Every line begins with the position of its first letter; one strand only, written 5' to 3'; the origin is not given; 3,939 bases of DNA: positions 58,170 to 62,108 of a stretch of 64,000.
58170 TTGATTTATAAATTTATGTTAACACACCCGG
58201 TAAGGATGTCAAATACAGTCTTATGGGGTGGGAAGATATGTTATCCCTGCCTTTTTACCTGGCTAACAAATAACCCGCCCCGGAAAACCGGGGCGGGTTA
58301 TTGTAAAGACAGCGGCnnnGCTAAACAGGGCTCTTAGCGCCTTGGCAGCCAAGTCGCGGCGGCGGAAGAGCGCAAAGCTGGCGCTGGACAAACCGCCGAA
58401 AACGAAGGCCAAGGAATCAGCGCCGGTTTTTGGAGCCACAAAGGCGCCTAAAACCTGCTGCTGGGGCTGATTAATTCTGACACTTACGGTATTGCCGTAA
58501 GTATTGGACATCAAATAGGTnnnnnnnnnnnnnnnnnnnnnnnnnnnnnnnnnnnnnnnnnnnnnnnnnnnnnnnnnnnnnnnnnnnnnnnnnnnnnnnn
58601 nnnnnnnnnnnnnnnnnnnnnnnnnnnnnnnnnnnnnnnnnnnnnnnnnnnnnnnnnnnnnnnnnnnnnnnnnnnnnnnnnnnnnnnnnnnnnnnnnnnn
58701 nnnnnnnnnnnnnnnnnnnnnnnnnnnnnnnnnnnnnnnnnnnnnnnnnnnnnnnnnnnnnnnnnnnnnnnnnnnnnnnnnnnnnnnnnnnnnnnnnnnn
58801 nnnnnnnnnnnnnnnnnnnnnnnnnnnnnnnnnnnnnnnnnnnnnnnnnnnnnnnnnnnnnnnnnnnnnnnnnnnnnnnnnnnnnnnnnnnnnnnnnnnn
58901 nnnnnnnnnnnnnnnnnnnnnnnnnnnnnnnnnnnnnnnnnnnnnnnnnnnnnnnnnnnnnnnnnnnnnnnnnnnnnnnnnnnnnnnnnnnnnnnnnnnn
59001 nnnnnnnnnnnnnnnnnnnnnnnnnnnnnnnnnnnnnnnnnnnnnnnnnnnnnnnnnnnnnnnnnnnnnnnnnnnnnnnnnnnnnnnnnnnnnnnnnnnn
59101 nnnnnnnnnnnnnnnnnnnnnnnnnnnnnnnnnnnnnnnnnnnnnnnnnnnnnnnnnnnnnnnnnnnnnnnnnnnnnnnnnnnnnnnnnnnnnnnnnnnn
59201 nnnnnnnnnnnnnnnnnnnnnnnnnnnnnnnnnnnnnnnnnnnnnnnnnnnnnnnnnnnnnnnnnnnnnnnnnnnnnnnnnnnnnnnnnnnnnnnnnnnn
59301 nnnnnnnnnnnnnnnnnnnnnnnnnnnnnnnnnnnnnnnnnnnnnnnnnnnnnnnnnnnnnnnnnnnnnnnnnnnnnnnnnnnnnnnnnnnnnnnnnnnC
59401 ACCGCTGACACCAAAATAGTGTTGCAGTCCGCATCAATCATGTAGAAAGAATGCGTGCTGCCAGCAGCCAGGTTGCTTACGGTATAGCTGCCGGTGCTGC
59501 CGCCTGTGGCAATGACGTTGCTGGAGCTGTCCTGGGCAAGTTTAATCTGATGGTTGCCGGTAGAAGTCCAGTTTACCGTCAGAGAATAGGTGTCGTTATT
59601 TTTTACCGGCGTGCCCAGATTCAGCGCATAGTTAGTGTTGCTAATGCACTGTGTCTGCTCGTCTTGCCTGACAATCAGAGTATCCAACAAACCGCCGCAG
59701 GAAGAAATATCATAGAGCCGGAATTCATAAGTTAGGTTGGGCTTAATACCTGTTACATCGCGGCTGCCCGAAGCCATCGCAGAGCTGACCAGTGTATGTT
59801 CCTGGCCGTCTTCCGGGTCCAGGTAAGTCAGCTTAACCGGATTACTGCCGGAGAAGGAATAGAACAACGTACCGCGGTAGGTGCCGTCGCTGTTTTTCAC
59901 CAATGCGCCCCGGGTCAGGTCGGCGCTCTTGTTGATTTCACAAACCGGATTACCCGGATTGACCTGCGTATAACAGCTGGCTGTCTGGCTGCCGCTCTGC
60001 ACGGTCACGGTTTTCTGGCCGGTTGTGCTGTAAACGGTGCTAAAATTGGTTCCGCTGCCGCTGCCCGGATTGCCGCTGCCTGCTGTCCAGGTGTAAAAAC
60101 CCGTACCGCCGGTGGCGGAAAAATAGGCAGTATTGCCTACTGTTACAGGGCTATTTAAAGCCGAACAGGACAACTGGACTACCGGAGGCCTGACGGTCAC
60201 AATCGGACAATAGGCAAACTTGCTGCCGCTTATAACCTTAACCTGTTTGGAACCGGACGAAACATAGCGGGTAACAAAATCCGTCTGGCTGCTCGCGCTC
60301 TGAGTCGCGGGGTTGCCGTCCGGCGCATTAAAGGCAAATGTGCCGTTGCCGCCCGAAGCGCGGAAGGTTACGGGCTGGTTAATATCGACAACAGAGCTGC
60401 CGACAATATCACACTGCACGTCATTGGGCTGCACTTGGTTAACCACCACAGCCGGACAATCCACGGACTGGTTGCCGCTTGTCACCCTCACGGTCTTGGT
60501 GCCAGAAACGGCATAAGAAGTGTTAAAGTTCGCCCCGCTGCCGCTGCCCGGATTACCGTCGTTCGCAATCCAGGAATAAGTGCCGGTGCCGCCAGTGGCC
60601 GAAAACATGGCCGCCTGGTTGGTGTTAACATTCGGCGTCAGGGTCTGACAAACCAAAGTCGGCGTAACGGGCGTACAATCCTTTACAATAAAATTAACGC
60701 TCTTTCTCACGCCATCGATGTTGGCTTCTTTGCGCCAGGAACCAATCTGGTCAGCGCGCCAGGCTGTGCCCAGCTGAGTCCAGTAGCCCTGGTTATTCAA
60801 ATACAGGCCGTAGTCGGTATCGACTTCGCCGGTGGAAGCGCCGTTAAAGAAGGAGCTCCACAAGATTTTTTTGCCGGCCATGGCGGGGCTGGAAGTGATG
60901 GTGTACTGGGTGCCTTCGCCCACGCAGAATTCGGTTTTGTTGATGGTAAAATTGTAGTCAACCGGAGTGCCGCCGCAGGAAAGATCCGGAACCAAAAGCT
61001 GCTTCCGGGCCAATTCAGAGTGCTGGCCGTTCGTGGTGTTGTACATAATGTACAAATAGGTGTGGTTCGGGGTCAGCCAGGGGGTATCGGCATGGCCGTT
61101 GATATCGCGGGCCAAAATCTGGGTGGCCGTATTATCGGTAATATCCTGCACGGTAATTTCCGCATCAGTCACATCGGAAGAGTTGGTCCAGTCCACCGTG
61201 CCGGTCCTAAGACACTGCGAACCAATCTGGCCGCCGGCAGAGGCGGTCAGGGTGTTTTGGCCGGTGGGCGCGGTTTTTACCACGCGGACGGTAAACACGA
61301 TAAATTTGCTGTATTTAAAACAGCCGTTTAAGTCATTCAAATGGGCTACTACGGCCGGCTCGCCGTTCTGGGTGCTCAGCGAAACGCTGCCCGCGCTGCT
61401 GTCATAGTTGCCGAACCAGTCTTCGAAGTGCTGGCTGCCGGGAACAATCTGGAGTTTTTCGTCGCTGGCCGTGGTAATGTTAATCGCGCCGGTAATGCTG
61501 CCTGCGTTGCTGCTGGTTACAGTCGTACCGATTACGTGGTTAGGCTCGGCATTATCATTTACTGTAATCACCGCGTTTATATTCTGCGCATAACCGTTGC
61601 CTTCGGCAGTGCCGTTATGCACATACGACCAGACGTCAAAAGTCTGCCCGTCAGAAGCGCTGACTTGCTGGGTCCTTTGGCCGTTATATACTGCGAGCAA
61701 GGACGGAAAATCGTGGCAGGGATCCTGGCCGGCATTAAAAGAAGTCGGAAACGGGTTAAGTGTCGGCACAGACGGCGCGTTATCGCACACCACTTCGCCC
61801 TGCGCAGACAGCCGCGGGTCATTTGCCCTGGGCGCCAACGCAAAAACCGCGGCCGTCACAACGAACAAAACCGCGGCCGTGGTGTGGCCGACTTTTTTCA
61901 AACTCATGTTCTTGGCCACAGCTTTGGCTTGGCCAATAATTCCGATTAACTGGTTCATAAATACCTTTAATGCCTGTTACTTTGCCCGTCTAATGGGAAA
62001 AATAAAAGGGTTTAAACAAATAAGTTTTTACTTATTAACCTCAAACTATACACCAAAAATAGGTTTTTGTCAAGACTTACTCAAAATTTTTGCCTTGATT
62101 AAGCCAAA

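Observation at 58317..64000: Sortase with a giant PKD/DUF11 adhesin carrying a non-canonical APKTG sorting signal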

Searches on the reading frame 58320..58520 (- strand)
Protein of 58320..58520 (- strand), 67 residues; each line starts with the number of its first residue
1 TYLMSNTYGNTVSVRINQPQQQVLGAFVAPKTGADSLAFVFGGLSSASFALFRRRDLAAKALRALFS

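Call 17: search_protein_families(library=ncbifam, proteins=[window:58320-58520:-], max_evalue=10)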
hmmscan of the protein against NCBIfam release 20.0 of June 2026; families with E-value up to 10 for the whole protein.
seq(67 aa): 1 family
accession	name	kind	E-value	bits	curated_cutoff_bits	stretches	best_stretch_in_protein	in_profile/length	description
TIGR01167.1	LPXTG_anchor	domain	0.0099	16.5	15.9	1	30-54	3-32/34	LPXTG cell wall anchor domain-containing protein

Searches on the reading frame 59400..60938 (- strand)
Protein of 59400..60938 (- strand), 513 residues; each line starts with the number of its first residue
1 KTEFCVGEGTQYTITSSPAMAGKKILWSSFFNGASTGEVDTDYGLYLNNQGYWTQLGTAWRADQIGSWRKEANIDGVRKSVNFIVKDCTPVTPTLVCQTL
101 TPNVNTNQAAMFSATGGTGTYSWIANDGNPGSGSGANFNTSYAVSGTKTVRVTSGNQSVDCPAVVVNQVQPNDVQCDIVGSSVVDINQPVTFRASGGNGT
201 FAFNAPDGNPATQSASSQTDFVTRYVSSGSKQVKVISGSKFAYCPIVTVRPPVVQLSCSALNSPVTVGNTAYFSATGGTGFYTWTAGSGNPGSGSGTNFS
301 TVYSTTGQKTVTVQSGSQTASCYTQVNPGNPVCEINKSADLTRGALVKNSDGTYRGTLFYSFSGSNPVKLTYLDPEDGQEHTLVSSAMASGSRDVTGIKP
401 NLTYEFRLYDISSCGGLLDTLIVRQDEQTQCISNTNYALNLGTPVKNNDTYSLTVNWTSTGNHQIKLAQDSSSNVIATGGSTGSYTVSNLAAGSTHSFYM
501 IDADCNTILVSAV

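Call 30: search_protein_families(library=pfam, proteins=[window:59400-60938:-], max_evalue=1)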
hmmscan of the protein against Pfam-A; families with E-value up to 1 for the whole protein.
window:59400-60938:- (513 aa): 6 families
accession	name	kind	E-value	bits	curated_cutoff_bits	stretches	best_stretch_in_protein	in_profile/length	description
PF00801.26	PKD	-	2.1e-08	34.5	23.5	3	181-235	7-63/80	PKD domain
PF18911.6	PKD_4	-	2.3e-06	28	27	2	106-156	22-70/85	PKD domain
PF00041.27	fn3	-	0.00033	21.3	25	1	445-499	8-65/84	Fibronectin type III domain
PF06832.18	BiPBP_C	-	0.026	14.8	26.8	0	100-153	25-79/90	Penicillin-Binding Protein C-terminus Family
PF15973.10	DUF4766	-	0.076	14.1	27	1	191-313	22-106/115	Domain of unknown function (DUF4766)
PF24527.1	Ig-like_Pom152_9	-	0.11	13.3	27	0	1-18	9-26/80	Nucleoporin pom152-like, ninth immunoglobulin-like domain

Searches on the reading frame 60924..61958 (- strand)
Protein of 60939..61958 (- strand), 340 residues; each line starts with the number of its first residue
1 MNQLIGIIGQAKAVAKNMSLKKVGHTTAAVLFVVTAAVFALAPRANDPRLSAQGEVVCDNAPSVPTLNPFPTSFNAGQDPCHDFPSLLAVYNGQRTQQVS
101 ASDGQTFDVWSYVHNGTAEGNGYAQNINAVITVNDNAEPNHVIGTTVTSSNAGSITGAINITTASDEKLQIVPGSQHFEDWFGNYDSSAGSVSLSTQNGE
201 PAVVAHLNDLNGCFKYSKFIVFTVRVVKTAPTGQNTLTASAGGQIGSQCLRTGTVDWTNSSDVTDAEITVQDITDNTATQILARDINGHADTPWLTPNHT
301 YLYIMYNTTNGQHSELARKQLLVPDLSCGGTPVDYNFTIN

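Call 30: search_protein_families(library=pfam, proteins=[window:60939-61958:-], max_evalue=1)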
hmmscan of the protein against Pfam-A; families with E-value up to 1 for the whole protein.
window:60939-61958:- (340 aa): 0 families

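Call 57: predict_structure(alignment_id=A5)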
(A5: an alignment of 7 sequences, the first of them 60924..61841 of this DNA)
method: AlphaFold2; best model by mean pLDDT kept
length: 306 residues; sequences in the alignment: 7
mean_pLDDT: 80.0   pTM: 0.58
mean pLDDT of the five models: 80.0, 78.1, 75.6, 70.5, 68.8
residues with pLDDT >= 90: 112; 70-90: 129; 50-70: 31; < 50: 34
segments of 3 or more residues with pLDDT < 50: 1-15, 37-39, 292-299, 301-306
pLDDT, mean of each block of 10 residues (from residue 1): 36 50 79 55 77 90 93 86 88 82 94 92 88 89 83 86 92 84 89 71 80 88 79 90 89 88 89 85 78 47 45
secondary structure, 60 per line:
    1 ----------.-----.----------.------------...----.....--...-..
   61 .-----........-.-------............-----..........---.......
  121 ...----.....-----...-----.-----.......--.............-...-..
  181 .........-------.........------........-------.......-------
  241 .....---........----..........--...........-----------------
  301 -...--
elements in order: E48-52 E55-57 E59-61 E67-74 E84-95 E101-110 E114-123 E128-132 E138-140 E152-158 E161-173 E179-189 E197-205 E212-219 E227-233 E241-245 E249-256 E261-270 E273-283

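Call 59: fold_search(model_id=the predicted structure, library=pdb)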
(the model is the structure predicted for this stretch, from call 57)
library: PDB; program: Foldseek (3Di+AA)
matches with E <= 10: 1934; with E <= 0.001: 34
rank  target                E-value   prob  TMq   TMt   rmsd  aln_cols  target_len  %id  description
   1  2xyc                  1.5e-05  1.00  0.24  0.25  19.8       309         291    8  CRYSTAL STRUCTURE OF NCAM2 IGIV-FN3I (released 2011-02-23)
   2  2nzi_A                6.4e-05  1.00  0.24  0.25  23.9       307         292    7  Crystal structure of domains A168-A170 from titin (released 2007-02-13)
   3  6ixy_B                8.0e-05  1.00  0.29  0.20  20.5       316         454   10  X-ray structure of major pilin from C. perfringens SM101 (released 2019-08-14)
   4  5xcc_A                1.3e-04  1.00  0.28  0.20  19.6       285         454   10  X-ray structure of Clostridium perfringens pili protein CppA (released 2018-02-28)
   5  5n47_D                1.7e-04  1.00  0.28  0.31  19.5       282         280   12  Structure of Anticalin N7E in complex with the three-domain fragment Fn7B8 of human oncofetal fibronectin (released 2018-02-14)
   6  5n47_F                1.9e-04  1.00  0.25  0.27  19.4       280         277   12  Structure of Anticalin N7E in complex with the three-domain fragment Fn7B8 of human oncofetal fibronectin (released 2018-02-14)
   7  9kuv_A                1.9e-04  0.93  0.19  0.11  25.6       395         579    8  Mechanistic insights into the versatile stoichiometry and biased signaling of the apelin receptor-arrestin complex (released 2025-09-17)
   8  6ixy_A                2.2e-04  1.00  0.30  0.21  19.5       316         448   10  X-ray structure of major pilin from C. perfringens SM101 (released 2019-08-14)
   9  8beg_B                2.2e-04  0.93  0.22  0.13  21.6       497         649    6  Structure of Ig-like domains from PrgB (released 2022-11-30)
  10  5f0m_B                2.3e-04  0.57  0.14  0.15  18.0       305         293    8  Structure of retromer VPS26-VPS35 subunits bound to SNX3 and DMT1 (SeMet labeled) (released 2016-12-07)
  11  2jll                  2.5e-04  0.97  0.22  0.18  23.4       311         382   11  Crystal structure of NCAM2 IgIV-FN3II (released 2009-11-17)
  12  8uin_A                2.6e-04  0.91  0.19  0.11  20.8       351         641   10  Structure of the C3bBb-albicin complex (released 2024-05-08)
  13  6h7w_C                2.6e-04  0.51  0.14  0.15  18.5       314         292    8  Model of retromer-Vps5 complex assembled on membrane. (released 2018-09-26)
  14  3prx_A                2.9e-04  0.98  0.23  0.05  24.2       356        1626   11  Structure of Complement C5 in Complex with CVF and SSL7 (released 2011-01-19)
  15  4gh7_B                3.6e-04  1.00  0.26  0.28  20.1       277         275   14  Crystal structure of Anticalin N7A in complex with oncofetal fibronectin fragment Fn7B8 (released 2012-12-26)
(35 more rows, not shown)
